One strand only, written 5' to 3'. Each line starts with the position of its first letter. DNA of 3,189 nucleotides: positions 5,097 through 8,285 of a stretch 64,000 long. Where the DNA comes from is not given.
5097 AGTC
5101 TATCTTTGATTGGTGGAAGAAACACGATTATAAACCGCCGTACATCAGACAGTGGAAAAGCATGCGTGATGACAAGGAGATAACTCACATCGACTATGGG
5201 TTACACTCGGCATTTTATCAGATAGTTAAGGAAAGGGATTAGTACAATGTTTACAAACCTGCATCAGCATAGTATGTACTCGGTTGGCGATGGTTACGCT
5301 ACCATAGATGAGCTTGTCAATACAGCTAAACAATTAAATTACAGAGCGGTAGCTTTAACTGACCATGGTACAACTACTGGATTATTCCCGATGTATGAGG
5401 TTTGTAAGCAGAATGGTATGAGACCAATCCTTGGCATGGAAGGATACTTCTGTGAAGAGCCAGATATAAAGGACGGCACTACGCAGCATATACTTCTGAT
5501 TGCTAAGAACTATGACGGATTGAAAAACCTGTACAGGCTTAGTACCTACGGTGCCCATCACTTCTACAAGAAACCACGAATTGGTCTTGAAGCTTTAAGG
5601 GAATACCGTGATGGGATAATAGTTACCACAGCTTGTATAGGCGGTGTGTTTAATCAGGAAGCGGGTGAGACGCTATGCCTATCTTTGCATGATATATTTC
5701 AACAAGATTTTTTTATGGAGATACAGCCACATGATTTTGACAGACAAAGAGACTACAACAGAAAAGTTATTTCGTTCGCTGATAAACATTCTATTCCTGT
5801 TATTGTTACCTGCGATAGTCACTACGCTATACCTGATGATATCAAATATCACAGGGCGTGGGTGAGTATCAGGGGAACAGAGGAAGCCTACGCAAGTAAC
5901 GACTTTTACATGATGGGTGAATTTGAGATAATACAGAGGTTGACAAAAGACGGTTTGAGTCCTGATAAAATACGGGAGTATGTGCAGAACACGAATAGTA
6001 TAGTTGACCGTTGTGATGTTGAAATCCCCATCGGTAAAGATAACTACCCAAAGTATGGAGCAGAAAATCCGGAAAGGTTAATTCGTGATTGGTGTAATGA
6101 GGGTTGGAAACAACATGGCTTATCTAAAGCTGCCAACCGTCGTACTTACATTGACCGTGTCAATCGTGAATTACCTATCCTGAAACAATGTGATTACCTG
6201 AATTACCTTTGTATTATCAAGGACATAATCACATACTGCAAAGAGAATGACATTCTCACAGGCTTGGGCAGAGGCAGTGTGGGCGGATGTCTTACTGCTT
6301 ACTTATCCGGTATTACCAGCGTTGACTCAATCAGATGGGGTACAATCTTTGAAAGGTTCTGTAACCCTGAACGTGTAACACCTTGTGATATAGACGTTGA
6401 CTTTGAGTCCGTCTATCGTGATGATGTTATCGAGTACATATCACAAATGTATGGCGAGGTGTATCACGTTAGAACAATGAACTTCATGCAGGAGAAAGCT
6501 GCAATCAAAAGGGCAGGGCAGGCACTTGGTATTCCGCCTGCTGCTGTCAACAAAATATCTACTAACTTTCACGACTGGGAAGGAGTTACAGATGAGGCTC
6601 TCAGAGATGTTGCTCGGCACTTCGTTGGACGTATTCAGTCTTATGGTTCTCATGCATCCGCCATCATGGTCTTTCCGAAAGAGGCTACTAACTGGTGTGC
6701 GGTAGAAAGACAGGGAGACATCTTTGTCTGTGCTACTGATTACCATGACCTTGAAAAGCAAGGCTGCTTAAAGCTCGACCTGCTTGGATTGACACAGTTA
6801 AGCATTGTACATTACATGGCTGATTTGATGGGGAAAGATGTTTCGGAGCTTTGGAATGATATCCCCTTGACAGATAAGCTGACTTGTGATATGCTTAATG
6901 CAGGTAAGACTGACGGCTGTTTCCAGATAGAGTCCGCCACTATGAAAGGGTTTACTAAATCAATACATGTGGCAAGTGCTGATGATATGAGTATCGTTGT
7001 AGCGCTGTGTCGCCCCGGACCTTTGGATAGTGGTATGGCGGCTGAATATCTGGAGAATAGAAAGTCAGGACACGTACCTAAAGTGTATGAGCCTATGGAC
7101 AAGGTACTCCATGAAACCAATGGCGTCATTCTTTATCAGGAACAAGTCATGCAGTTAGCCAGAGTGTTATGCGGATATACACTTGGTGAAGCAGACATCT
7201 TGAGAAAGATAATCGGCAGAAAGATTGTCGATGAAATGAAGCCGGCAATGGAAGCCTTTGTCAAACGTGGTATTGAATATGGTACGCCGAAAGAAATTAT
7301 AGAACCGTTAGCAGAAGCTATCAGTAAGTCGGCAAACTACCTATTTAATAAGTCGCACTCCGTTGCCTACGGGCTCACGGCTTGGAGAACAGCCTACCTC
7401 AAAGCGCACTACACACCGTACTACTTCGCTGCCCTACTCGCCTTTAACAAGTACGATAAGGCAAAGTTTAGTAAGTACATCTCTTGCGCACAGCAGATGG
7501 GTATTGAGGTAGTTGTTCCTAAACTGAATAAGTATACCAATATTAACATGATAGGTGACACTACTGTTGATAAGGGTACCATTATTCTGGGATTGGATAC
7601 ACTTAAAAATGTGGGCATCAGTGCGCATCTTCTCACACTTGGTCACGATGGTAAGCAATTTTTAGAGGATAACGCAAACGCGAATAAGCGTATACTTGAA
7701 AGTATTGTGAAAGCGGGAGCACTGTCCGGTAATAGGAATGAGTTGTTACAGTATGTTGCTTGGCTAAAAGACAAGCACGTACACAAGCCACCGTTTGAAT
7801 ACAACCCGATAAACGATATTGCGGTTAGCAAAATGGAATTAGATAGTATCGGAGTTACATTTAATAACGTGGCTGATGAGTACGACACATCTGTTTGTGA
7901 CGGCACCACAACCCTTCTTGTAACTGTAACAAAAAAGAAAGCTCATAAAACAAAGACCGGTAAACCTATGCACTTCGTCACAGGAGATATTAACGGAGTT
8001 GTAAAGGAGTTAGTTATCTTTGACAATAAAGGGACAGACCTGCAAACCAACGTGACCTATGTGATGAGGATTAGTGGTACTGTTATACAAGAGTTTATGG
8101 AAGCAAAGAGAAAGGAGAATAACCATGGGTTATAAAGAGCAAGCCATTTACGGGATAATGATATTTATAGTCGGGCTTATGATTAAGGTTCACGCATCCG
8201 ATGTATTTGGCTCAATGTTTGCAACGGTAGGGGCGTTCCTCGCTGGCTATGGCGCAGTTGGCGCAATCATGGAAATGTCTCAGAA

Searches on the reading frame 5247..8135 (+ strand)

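Call 11: search_protein_families(library=phrogs, proteins=[window:5247-8135:+], max_evalue=0.00001)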
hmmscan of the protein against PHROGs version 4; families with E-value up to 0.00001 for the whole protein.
window:5247-8135:+ (962 aa): 8 families
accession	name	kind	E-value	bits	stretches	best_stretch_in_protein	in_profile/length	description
phrog_405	-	DNA, RNA and nucleotide metabolism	6.5e-254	846.7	1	1-934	43-1049/1190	DNA polymerase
phrog_11165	-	DNA, RNA and nucleotide metabolism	5.7e-84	283.6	1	274-792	10-566/782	DNA polymerase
phrog_7513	-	unknown function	5.1e-66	224.4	1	2-289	11-332/461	-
phrog_12219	-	DNA, RNA and nucleotide metabolism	4.1e-64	218.2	2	457-838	108-535/823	DNA polymerase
phrog_21652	-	DNA, RNA and nucleotide metabolism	3.1e-53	182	2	454-665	175-418/476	DNA polymerase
phrog_13169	-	DNA, RNA and nucleotide metabolism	1.1e-39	137.6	1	8-377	9-414/463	DNA polymerase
phrog_4335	-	unknown function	5.7e-13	49.8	1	679-769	12-101/421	-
phrog_11127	-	DNA, RNA and nucleotide metabolism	2.1e-07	32.1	1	300-371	98-169/171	DNA polymerase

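Call 13: search_protein_families(library=pfam, proteins=[window:5247-8135:+], max_evalue=0.01)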
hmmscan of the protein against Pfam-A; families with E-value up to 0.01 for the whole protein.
window:5247-8135:+ (962 aa): 3 families
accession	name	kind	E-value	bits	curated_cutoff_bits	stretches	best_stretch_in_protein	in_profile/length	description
PF07733.18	DNA_pol3_alpha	-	7.8e-53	180.2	23.9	1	279-514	3-260/260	Bacterial DNA polymerase III alpha NTPase domain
PF17657.6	DNA_pol3_finger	-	4.7e-40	137.1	22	1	518-676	2-163/166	Bacterial DNA polymerase III alpha subunit finger domain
PF02811.25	PHP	-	1.8e-32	113.4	26.4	1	5-162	2-164/164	PHP domain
